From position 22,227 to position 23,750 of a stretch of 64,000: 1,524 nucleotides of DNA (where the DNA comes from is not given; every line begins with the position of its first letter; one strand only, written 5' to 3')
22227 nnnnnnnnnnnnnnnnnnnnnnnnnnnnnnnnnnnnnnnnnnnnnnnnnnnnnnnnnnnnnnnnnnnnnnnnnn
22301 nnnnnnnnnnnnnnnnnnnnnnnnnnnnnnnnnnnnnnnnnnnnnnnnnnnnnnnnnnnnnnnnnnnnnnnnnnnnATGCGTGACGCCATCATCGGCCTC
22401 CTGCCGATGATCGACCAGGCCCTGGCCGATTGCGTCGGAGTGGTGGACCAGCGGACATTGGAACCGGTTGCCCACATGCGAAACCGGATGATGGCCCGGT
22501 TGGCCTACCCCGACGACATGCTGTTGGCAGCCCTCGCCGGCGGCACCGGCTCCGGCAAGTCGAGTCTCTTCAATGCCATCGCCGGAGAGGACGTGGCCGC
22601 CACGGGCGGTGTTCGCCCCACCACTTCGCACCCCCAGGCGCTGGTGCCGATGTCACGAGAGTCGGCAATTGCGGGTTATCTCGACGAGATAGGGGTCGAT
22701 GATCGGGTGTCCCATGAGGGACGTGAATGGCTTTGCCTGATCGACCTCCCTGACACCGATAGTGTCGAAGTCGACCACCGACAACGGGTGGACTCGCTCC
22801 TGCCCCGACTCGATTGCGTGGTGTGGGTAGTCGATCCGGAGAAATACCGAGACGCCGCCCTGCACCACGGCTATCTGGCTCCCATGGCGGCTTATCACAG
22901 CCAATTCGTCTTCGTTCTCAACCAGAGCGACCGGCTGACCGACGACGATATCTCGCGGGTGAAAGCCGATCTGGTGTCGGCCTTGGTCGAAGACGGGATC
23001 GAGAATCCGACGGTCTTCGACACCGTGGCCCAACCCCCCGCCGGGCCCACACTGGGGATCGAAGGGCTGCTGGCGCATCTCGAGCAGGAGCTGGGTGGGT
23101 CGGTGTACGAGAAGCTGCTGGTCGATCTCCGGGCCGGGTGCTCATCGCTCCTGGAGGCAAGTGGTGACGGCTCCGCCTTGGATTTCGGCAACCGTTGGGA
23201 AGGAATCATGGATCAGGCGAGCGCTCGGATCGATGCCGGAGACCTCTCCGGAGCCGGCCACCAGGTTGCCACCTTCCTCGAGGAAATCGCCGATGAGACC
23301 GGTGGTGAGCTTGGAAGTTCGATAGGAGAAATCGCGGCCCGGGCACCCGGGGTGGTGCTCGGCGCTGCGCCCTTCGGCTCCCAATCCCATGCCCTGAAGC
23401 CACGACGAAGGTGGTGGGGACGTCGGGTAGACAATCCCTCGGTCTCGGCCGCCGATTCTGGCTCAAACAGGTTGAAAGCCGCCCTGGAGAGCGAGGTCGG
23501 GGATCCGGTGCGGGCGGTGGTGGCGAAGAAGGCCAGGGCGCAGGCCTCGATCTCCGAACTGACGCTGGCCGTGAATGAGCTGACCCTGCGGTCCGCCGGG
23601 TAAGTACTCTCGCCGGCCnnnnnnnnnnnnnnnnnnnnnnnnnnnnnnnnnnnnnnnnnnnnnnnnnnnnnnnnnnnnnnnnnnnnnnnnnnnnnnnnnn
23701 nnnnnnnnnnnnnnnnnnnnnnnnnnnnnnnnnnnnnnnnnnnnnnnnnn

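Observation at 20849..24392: Tandem, translationally coupled dynamin-like GTPase pair directly followed by an MscS mechanosensitive channel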

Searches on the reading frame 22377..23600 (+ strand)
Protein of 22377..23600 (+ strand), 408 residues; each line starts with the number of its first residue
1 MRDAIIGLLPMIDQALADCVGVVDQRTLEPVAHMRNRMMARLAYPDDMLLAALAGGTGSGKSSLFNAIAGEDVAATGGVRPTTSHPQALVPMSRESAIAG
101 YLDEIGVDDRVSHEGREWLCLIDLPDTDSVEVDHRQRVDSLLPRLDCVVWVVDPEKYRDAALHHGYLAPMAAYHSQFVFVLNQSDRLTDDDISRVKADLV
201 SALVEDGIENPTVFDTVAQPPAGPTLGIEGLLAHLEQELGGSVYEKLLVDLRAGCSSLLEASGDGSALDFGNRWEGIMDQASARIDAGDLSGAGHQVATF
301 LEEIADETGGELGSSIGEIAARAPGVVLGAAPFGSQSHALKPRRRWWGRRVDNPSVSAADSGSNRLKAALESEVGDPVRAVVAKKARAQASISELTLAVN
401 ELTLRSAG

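Call 9: search_protein_families(library=pfam, proteins=[window:22377-23600:+], max_evalue=0.1)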
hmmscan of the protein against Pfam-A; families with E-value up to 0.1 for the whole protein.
window:22377-23600:+ (408 aa): 7 families
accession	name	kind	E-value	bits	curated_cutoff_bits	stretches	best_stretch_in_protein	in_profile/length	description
PF00350.29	Dynamin_N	-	4.1e-07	30.6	27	1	53-96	3-45/168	Dynamin family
PF01926.29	MMR_HSR1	-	1.8e-06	28.5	21.9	1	52-160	3-92/113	50S ribosome-binding GTPase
PF03193.22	RsgA_GTPase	-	0.00015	22.1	30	1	50-82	108-140/174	RsgA GTPase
PF00005.33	ABC_tran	-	0.00089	20.3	25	1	51-81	14-44/137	ABC transporter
PF02421.24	FeoB_N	-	0.023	14.7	27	0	51-72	3-24/156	Ferrous iron transport protein B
PF13555.12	AAA_29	-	0.054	13.7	27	0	52-68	26-42/61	P-loop containing region of AAA domain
PF00735.24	Septin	-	0.071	12.8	26.2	0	142-215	110-182/280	Septin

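Call 10: search_protein_families(library=ncbifam, proteins=[window:22377-23600:+], max_evalue=0.1)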
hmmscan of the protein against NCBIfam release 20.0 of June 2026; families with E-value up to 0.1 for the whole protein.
window:22377-23600:+ (408 aa): 11 families
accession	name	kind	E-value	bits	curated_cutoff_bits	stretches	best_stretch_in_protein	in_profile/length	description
TIGR03918.1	GTP_HydF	equivalog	6.8e-05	21.9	325.55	1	51-86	10-45/392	[FeFe] hydrogenase H-cluster maturation GTPase HydF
NF040873.1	AztA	equivalog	0.0002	21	220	1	50-93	20-63/191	zinc ABC transporter ATP-binding protein AztA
NF000908.1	PRK00089.1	equivalog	0.00036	19.9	237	1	51-85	6-40/291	GTPase Era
NF052648.1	DynmDynABac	equivalog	0.00079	17.3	1600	0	119-236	135-253/1187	dynamin GTPase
TIGR03156.1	GTP_HflX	equivalog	0.0014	17.6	216.75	1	26-75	168-216/351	GTPase HflX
NF003661.0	PRK05291.1-3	equivalog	0.012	14.9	380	1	50-83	218-251/448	tRNA uridine-5-carboxymethylaminomethyl(34) synthesis GTPase MnmE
NF006744.0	PRK09270.1-3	equivalog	0.022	14.2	281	1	35-93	10-61/213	nucleoside/nucleotide kinase family protein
TIGR00968.1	3a0106s01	subfamily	0.052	13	342.75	0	50-79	28-57/237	sulfate ABC transporter ATP-binding protein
TIGR03598.1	GTPase_YsxC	equivalog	0.073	12.7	124.45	0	46-76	16-46/186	ribosome biogenesis GTP-binding protein YihA/YsxC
TIGR00450.1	mnmE_trmE_thdF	equivalog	0.093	11.8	252.6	0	49-82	210-243/446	tRNA uridine-5-carboxymethylaminomethyl(34) synthesis GTPase MnmE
TIGR00618.1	sbcc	subfamily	0.093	10.6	478.5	0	50-69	29-48/1043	exonuclease subunit SbcC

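Call 12: search_solved_structures(query=window:22377-23600:+, max_evalue=1)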
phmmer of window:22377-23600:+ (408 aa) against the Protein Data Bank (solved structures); distinct sequences matched with E-value up to 1: 9.
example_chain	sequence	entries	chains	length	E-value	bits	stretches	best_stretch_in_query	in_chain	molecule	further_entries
4dcs_A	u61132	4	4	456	0.1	15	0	33-83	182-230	GTP-BINDING PROTEIN ENGA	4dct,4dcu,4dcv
2hjg_A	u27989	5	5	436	0.13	14.7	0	33-83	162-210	GTP-binding protein engA | GTPase Der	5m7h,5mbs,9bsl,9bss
9bs0_W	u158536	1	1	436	0.18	14.2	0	40-84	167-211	GTPase Der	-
5w81_A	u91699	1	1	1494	0.3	13.5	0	51-81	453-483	Cystic fibrosis transmembrane conductance regulator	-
5uar_A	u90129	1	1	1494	0.3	13.5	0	51-81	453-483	Cystic fibrosis transmembrane conductance regulator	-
5owv_C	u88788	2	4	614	0.35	13.2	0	45-87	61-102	GTP-binding protein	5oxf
7am2_BU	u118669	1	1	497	0.66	12.3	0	46-120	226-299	GTPase Der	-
7aoi_XL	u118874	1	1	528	0.77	12.1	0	46-87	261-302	GTP-binding protein, putative,mt-EngA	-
4mpt_A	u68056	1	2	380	0.77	12.1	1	277-369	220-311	Putative leu/ile/val-binding protein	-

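Call 19: find_homologous_proteins(query=window:22377-23600:+)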
Query window:22377-23600:+ (408 aa): 850 proteins with E <= 0.001 among 8000 candidates; the best 120 are listed.
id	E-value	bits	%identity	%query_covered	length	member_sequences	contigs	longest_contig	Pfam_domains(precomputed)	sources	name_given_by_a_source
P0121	8.4e-199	679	76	100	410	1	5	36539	PF01926.30,PF00350.30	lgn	-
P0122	1.2e-195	668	75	100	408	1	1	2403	PF01926.30,PF00350.30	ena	-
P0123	1.1e-192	659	73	100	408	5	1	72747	PF01926.30,PF00350.30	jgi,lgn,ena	-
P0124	2.4e-191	654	74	100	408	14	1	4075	PF01926.30,PF00350.30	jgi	-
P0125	6.7e-189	646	74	99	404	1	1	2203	PF01926.30,PF00350.30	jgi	jgi:hypothetical protein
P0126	1.2e-187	642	71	100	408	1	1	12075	PF01926.30,PF00350.30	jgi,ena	-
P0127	1.5e-187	642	73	100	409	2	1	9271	PF01926.30,PF00350.30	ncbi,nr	ncbi:MAG: 50S ribosome-binding GTPase [Actinomycetota bacterium]|nr:50S ribosome-binding GTPase [Act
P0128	3.4e-184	631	70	99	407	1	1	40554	PF01926.30,PF00350.30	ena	-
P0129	3.8e-177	607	69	99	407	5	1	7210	PF01926.30,PF00350.30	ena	-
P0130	2.4e-175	602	68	100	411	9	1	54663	PF01926.30,PF00350.30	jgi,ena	-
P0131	8.9e-175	600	69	100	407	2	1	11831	PF01926.30,PF00350.30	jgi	jgi:hypothetical protein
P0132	1.1e-174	599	68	100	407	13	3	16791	PF01926.30,PF00350.30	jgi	jgi:hypothetical protein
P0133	1.1e-171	589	100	66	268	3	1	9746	PF01926.30,PF00350.30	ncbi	ncbi:MAG: GTPase, partial [Acidimicrobiia bacterium]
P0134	3.8e-171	588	67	100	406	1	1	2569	PF01926.30,PF00350.30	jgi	jgi:hypothetical protein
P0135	4.2e-168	578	67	99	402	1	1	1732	PF01926.30,PF00350.30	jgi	jgi:hypothetical protein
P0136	2.5e-162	559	64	99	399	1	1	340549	PF01926.30,PF00350.30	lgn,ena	-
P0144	4.3e-121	423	55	99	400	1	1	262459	PF01926.30,PF00350.30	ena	-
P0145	2.9e-120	420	53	99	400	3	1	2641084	PF01926.30,PF00350.30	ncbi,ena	-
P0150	4.6e-112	393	51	100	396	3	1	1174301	PF00350.30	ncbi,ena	-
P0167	2.6e-103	364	47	100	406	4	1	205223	PF00350.30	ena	-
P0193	3.3e-99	351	46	100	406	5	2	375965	PF00350.30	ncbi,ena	ncbi:MAG: hypothetical protein ACRDWF_07620 [Acidimicrobiia bacterium]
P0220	2.5e-96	341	47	99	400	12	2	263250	PF01926.30,PF00350.30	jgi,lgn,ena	-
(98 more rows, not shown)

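Call 25: search_solved_structures(query=A3, max_evalue=1)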
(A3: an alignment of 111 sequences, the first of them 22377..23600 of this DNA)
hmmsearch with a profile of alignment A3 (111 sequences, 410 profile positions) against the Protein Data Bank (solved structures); distinct sequences matched with E-value up to 1: 108 (the best 60 are shown).
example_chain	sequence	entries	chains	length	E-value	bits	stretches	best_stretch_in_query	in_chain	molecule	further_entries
7am2_BU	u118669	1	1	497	2.8e-06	30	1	45-111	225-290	GTPase Der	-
2hjg_A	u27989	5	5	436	1.6e-05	27.5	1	28-84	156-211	GTP-binding protein engA | GTPase Der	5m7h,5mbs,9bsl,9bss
4dcs_A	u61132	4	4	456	1.7e-05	27.4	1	28-84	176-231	GTP-BINDING PROTEIN ENGA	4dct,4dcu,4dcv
9bs0_W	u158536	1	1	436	3e-05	26.6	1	43-85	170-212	GTPase Der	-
5w81_A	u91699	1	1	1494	6.6e-05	25.4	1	51-68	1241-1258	Cystic fibrosis transmembrane conductance regulator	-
5uar_A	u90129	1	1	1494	6.6e-05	25.4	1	51-68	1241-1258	Cystic fibrosis transmembrane conductance regulator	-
7aoi_XL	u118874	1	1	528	0.00011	24.7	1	45-107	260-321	GTP-binding protein, putative,mt-EngA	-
6yxx_EA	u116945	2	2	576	0.00016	24.2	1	45-107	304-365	mt-EngA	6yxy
9u57_A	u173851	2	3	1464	0.0012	21.3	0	51-68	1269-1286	ABC transporter C family member 2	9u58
9li6_A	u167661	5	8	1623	0.0013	21.1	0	51-68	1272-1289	ABC transporter C family member 2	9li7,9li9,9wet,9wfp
9li5_A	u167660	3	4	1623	0.0014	21.1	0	51-68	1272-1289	ABC transporter C family member 2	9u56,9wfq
5owv_C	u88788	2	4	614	0.0014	21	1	49-87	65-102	GTP-binding protein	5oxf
5owv_A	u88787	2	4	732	0.0049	19.3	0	93-205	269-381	GTP-binding protein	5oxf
1rfl_A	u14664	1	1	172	0.0059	19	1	51-85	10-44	Probable tRNA modification GTPase trmE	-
2gj8_A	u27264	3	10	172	0.0062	18.9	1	51-85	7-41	tRNA modification GTPase trmE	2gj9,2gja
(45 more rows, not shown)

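Call 26: find_encoding_contigs(protein=P0136, flank=6000, max_places=2)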
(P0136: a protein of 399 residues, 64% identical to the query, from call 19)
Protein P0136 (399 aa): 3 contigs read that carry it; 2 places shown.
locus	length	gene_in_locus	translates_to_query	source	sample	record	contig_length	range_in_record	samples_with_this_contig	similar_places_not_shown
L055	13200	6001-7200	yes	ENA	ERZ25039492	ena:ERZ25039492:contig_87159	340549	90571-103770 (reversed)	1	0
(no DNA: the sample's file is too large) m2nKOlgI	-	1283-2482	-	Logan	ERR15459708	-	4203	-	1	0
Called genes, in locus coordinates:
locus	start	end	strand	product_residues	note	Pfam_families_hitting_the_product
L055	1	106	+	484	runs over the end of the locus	PF00171:Aldedh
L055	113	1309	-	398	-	PF02720:DUF222, PF01844:HNH (weak)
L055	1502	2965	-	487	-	PF00171:Aldedh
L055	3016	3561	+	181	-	PF22381:Staph_reg_Sar_Rot (weak), PF01047:MarR, PF12802:MarR_2 (weak)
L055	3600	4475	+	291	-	PF02900:LigB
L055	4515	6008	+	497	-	PF00350:Dynamin_N (faint), PF01926:MMR_HSR1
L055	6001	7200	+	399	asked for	PF01926:MMR_HSR1 (weak), PF00350:Dynamin_N (faint)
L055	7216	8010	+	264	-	PF21082:MS_channel_3rd (faint), PF00924:MS_channel_2nd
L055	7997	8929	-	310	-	PF00781:DAGK_cat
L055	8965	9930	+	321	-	PF03747:ADP_ribosyl_GH (weak)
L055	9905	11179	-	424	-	PF07690:MFS_1, PF12832:MFS_1_like, PF11700:ATG22, PF07690:MFS_1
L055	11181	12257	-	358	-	PF08240:ADH_N, PF16912:Glu_dehyd_C (weak), PF00107:ADH_zinc_N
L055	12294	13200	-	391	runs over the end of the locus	PF00155:Aminotran_1_2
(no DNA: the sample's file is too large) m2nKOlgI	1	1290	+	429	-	?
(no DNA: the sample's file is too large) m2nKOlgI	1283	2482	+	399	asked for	PF01926:MMR_HSR1 (weak), PF00350:Dynamin_N (faint)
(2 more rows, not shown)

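Call 27: find_encoding_contigs(protein=P0144, flank=6000, max_places=2)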
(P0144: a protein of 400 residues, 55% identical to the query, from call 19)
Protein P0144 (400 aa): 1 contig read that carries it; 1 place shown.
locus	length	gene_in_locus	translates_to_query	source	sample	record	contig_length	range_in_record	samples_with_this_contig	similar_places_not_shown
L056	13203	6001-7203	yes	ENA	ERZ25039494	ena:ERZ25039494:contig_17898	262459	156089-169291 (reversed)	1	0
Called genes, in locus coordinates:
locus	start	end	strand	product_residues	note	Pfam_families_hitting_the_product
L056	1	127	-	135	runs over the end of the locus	-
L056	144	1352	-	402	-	PF02720:DUF222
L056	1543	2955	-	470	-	PF00171:Aldedh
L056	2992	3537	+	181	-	PF22381:Staph_reg_Sar_Rot (weak), PF01047:MarR, PF12802:MarR_2 (weak), PF09339:HTH_IclR (faint)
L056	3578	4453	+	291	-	PF02900:LigB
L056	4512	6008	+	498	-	PF00350:Dynamin_N (weak), PF01926:MMR_HSR1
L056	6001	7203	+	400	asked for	PF01926:MMR_HSR1 (faint), PF00350:Dynamin_N (faint)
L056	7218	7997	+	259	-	PF00924:MS_channel_2nd, PF21082:MS_channel_3rd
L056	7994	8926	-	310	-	PF00781:DAGK_cat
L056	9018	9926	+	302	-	PF03747:ADP_ribosyl_GH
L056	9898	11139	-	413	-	PF07690:MFS_1, PF12832:MFS_1_like, PF11700:ATG22, PF07690:MFS_1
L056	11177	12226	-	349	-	PF08240:ADH_N, PF16912:Glu_dehyd_C, PF00107:ADH_zinc_N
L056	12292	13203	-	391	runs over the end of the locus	PF00155:Aminotran_1_2, PF00266:Aminotran_5 (faint)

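Call 28: find_encoding_contigs(protein=P0145, flank=6000, max_places=2)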
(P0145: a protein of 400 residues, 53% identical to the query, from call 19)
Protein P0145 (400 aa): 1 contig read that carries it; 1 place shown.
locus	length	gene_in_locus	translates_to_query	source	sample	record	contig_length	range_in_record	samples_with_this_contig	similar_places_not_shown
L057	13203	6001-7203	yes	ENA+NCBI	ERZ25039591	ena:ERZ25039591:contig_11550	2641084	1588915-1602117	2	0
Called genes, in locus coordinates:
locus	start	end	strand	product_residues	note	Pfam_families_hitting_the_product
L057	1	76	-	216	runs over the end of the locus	-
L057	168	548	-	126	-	PF01844:HNH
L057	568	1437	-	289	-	PF02720:DUF222 (weak)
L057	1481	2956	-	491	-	PF00171:Aldedh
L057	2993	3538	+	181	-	PF22381:Staph_reg_Sar_Rot (weak), PF01047:MarR, PF09339:HTH_IclR (faint), PF12802:MarR_2 (weak)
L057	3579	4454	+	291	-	PF02900:LigB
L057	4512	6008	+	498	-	PF00350:Dynamin_N (weak), PF01926:MMR_HSR1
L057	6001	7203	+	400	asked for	PF01926:MMR_HSR1 (weak), PF00350:Dynamin_N (faint)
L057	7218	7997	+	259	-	PF00924:MS_channel_2nd, PF21082:MS_channel_3rd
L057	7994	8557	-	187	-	PF19279:YegS_C (faint)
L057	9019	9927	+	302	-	PF03747:ADP_ribosyl_GH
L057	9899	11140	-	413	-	PF07690:MFS_1, PF12832:MFS_1_like, PF11700:ATG22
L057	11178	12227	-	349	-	PF08240:ADH_N, PF16912:Glu_dehyd_C, PF00107:ADH_zinc_N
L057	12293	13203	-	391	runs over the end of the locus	PF00155:Aminotran_1_2, PF00266:Aminotran_5 (faint)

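Call 29: find_encoding_contigs(protein=P0150, flank=6000, max_places=1)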
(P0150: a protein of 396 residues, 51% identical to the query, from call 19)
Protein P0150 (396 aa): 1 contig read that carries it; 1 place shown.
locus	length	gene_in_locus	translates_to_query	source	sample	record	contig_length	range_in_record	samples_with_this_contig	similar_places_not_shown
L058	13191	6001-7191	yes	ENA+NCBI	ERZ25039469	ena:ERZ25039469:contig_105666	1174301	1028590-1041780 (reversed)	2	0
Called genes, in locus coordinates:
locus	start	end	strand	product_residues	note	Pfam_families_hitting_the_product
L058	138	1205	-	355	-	PF02720:DUF222, PF01844:HNH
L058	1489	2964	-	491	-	PF00171:Aldedh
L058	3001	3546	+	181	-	PF22381:Staph_reg_Sar_Rot, PF01047:MarR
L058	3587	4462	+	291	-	PF02900:LigB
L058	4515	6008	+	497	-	PF00350:Dynamin_N (weak), PF01926:MMR_HSR1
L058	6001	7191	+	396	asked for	PF00350:Dynamin_N (faint)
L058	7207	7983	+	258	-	PF00924:MS_channel_2nd, PF21082:MS_channel_3rd (faint)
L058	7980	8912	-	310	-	PF00781:DAGK_cat, PF19279:YegS_C (weak)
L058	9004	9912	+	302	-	PF03747:ADP_ribosyl_GH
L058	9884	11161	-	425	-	PF07690:MFS_1, PF12832:MFS_1_like, PF11700:ATG22, PF07690:MFS_1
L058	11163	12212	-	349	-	PF08240:ADH_N, PF16912:Glu_dehyd_C, PF00107:ADH_zinc_N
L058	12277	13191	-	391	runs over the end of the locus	PF00155:Aminotran_1_2, PF00266:Aminotran_5 (faint)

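Call 30: find_encoding_contigs(protein=P0193, flank=6000, max_places=1)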
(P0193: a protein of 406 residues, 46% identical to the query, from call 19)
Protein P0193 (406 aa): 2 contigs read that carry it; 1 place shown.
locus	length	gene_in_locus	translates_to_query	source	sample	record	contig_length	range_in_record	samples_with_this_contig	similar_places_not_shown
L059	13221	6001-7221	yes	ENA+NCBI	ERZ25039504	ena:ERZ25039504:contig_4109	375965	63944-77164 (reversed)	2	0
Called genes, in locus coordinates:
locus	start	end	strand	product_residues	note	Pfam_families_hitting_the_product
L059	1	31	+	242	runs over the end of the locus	PF06314:ADC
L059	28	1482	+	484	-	PF00171:Aldedh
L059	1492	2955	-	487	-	PF00171:Aldedh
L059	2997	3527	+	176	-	PF22381:Staph_reg_Sar_Rot (weak), PF01047:MarR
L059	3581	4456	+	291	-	PF02900:LigB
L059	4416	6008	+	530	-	PF01926:MMR_HSR1, PF00350:Dynamin_N (weak)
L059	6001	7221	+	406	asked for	PF00350:Dynamin_N (faint)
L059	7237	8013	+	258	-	PF00924:MS_channel_2nd, PF21082:MS_channel_3rd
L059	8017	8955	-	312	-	PF00781:DAGK_cat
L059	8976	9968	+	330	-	PF03747:ADP_ribosyl_GH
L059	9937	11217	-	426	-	PF07690:MFS_1, PF11700:ATG22, PF07690:MFS_1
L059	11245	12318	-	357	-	PF08240:ADH_N, PF16912:Glu_dehyd_C (weak), PF00107:ADH_zinc_N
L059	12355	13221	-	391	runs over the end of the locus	PF00155:Aminotran_1_2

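Call 31: find_encoding_contigs(protein=P0220, flank=6000, max_places=1)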
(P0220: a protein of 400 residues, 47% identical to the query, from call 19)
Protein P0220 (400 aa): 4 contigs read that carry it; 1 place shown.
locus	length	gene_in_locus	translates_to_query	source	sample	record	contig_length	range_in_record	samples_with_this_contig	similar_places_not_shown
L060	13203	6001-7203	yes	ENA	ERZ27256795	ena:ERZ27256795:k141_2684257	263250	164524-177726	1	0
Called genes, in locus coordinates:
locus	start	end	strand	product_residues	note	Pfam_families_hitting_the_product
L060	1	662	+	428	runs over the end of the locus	PF00120:Gln-synt_C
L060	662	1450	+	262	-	PF06314:ADC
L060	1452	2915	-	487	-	PF00171:Aldedh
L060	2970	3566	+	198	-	PF22381:Staph_reg_Sar_Rot (weak), PF01047:MarR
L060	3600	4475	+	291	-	PF02900:LigB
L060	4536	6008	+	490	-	PF01926:MMR_HSR1, PF00350:Dynamin_N (weak)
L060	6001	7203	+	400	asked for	PF01926:MMR_HSR1 (weak), PF00350:Dynamin_N (faint)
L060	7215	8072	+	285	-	PF00924:MS_channel_2nd, PF21082:MS_channel_3rd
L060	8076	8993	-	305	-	PF00781:DAGK_cat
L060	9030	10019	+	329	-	PF03747:ADP_ribosyl_GH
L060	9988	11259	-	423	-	PF07690:MFS_1, PF11700:ATG22, PF07690:MFS_1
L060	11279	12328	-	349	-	PF08240:ADH_N, PF00107:ADH_zinc_N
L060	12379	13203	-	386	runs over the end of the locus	PF00155:Aminotran_1_2, PF00266:Aminotran_5 (weak)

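Call 32: find_encoding_contigs(protein=P0167, flank=6000, max_places=1)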
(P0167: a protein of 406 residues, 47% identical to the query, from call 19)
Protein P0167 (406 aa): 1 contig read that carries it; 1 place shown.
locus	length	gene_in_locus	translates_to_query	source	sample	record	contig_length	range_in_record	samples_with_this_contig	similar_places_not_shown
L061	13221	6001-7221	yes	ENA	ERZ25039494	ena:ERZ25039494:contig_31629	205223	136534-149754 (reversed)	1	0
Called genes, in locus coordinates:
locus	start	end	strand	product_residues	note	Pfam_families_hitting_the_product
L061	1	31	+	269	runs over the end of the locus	PF06314:ADC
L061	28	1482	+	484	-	PF00171:Aldedh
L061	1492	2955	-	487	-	PF00171:Aldedh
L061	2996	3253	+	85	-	-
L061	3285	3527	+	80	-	-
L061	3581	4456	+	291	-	PF02900:LigB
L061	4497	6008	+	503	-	PF00350:Dynamin_N (faint), PF01926:MMR_HSR1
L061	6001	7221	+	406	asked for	PF00350:Dynamin_N (faint)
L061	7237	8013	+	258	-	PF00924:MS_channel_2nd, PF21082:MS_channel_3rd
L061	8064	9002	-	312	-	PF00781:DAGK_cat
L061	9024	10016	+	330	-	PF03747:ADP_ribosyl_GH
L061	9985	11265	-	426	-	PF07690:MFS_1, PF11700:ATG22, PF07690:MFS_1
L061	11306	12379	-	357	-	PF08240:ADH_N, PF16912:Glu_dehyd_C (weak), PF00107:ADH_zinc_N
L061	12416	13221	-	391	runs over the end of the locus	PF00155:Aminotran_1_2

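Call 37: predict_structure(alignment_id=A3)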
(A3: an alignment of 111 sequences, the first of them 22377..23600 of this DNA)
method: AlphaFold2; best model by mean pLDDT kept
length: 408 residues; sequences in the alignment: 111
mean_pLDDT: 91.1   pTM: 0.84
mean pLDDT of the five models: 91.1, 90.5, 89.4, 89.1, 88.6
residues with pLDDT >= 90: 333; 70-90: 40; 50-70: 29; < 50: 6
segments of 3 or more residues with pLDDT < 50: 336-338
pLDDT, mean of each block of 10 residues (from residue 1): 96 98 94 96 94 95 96 77 86 96 95 95 94 90 96 96 96 96 95 98 97 94 91 95 94 96 84 96 93 97 94 96 95 57 53 53 87 97 96 98 92
secondary structure, 60 per line:
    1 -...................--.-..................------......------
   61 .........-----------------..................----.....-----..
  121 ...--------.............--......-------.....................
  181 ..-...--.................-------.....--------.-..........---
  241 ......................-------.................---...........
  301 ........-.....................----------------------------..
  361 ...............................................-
elements in order: H2-19 H25-42 E49-54 H61-69 E87-91 H92-104 E109-113 E119-123 H132-144 E147-152 H160-176 E177-182 H189-205 E213-217 H228-237 H241-262 H270-286 H290-308 H310-330 H359-407

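Call 42: fold_search(model_id=the predicted structure, library=pdb)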
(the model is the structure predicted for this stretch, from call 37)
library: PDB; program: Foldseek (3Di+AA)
matches with E <= 10: 817; with E <= 0.001: 189
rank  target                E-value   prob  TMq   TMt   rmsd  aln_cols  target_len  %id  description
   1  6j72                  1.3e-08  1.00  0.34  0.26  28.9       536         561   13  Crystal structure of IniA from Mycobacterium smegmatis with GTP bound (released 2019-09-11)
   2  6j73_B                7.3e-08  1.00  0.35  0.27  29.8       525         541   13  Crystal structure of IniA from Mycobacterium smegmatis (released 2019-09-11)
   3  5owv_A                1.2e-07  1.00  0.34  0.21  35.6       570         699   11  An oligomerised bacterial dynamin pair provides a mechanism for the long-range sensing and tethering of membranes (released 2018-09-05)
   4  9kfd_A                1.2e-07  1.00  0.47  0.45  12.4       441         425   12  Truncated Fzo1,GTP-bound (released 2025-08-27)
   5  5gof                  1.2e-07  1.00  0.33  0.35  14.0       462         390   13  Truncated mitofusin-1, GTP-bound (released 2017-01-25)
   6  2j69_A                1.5e-07  1.00  0.34  0.22  30.1       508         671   13  Bacterial dynamin-like protein BDLP (released 2006-12-04)
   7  5gnr                  1.8e-07  1.00  0.34  0.35  13.5       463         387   13  the structure of mini-MFN1 K88A in complex with GDP (released 2016-11-23)
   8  5owv_B                2.0e-07  1.00  0.35  0.25  26.7       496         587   13  An oligomerised bacterial dynamin pair provides a mechanism for the long-range sensing and tethering of membranes (released 2018-09-05)
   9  5gom_A                2.1e-07  1.00  0.32  0.32  16.2       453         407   14  Truncated mitofusin-1, transition-like state (released 2017-02-01)
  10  5gns                  2.6e-07  1.00  0.34  0.37  12.9       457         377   12  Structures of human Mitofusin 1 provide insight into mitochondrial tethering (released 2016-12-07)
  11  6jfm_B                2.7e-07  1.00  0.34  0.33  14.2       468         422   14  Mitofusin2 (MFN2)_T111D (released 2019-11-13)
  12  6jfl_A                3.0e-07  1.00  0.34  0.33  14.2       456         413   14  Nucleotide-free Mitofusin2 (MFN2) (released 2019-11-13)
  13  5oxf_A                3.2e-07  1.00  0.35  0.21  39.5       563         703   11  An oligomerised bacterial dynamin pair provides a mechanism for the long range sensing and tethering of membranes (released 2018-09-05)
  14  5gnt                  3.5e-07  1.00  0.35  0.38  14.6       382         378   14  BDLP-like folding of Mitofusin 1 (released 2016-11-23)
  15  6jfl_B                3.6e-07  1.00  0.34  0.33  14.1       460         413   14  Nucleotide-free Mitofusin2 (MFN2) (released 2019-11-13)
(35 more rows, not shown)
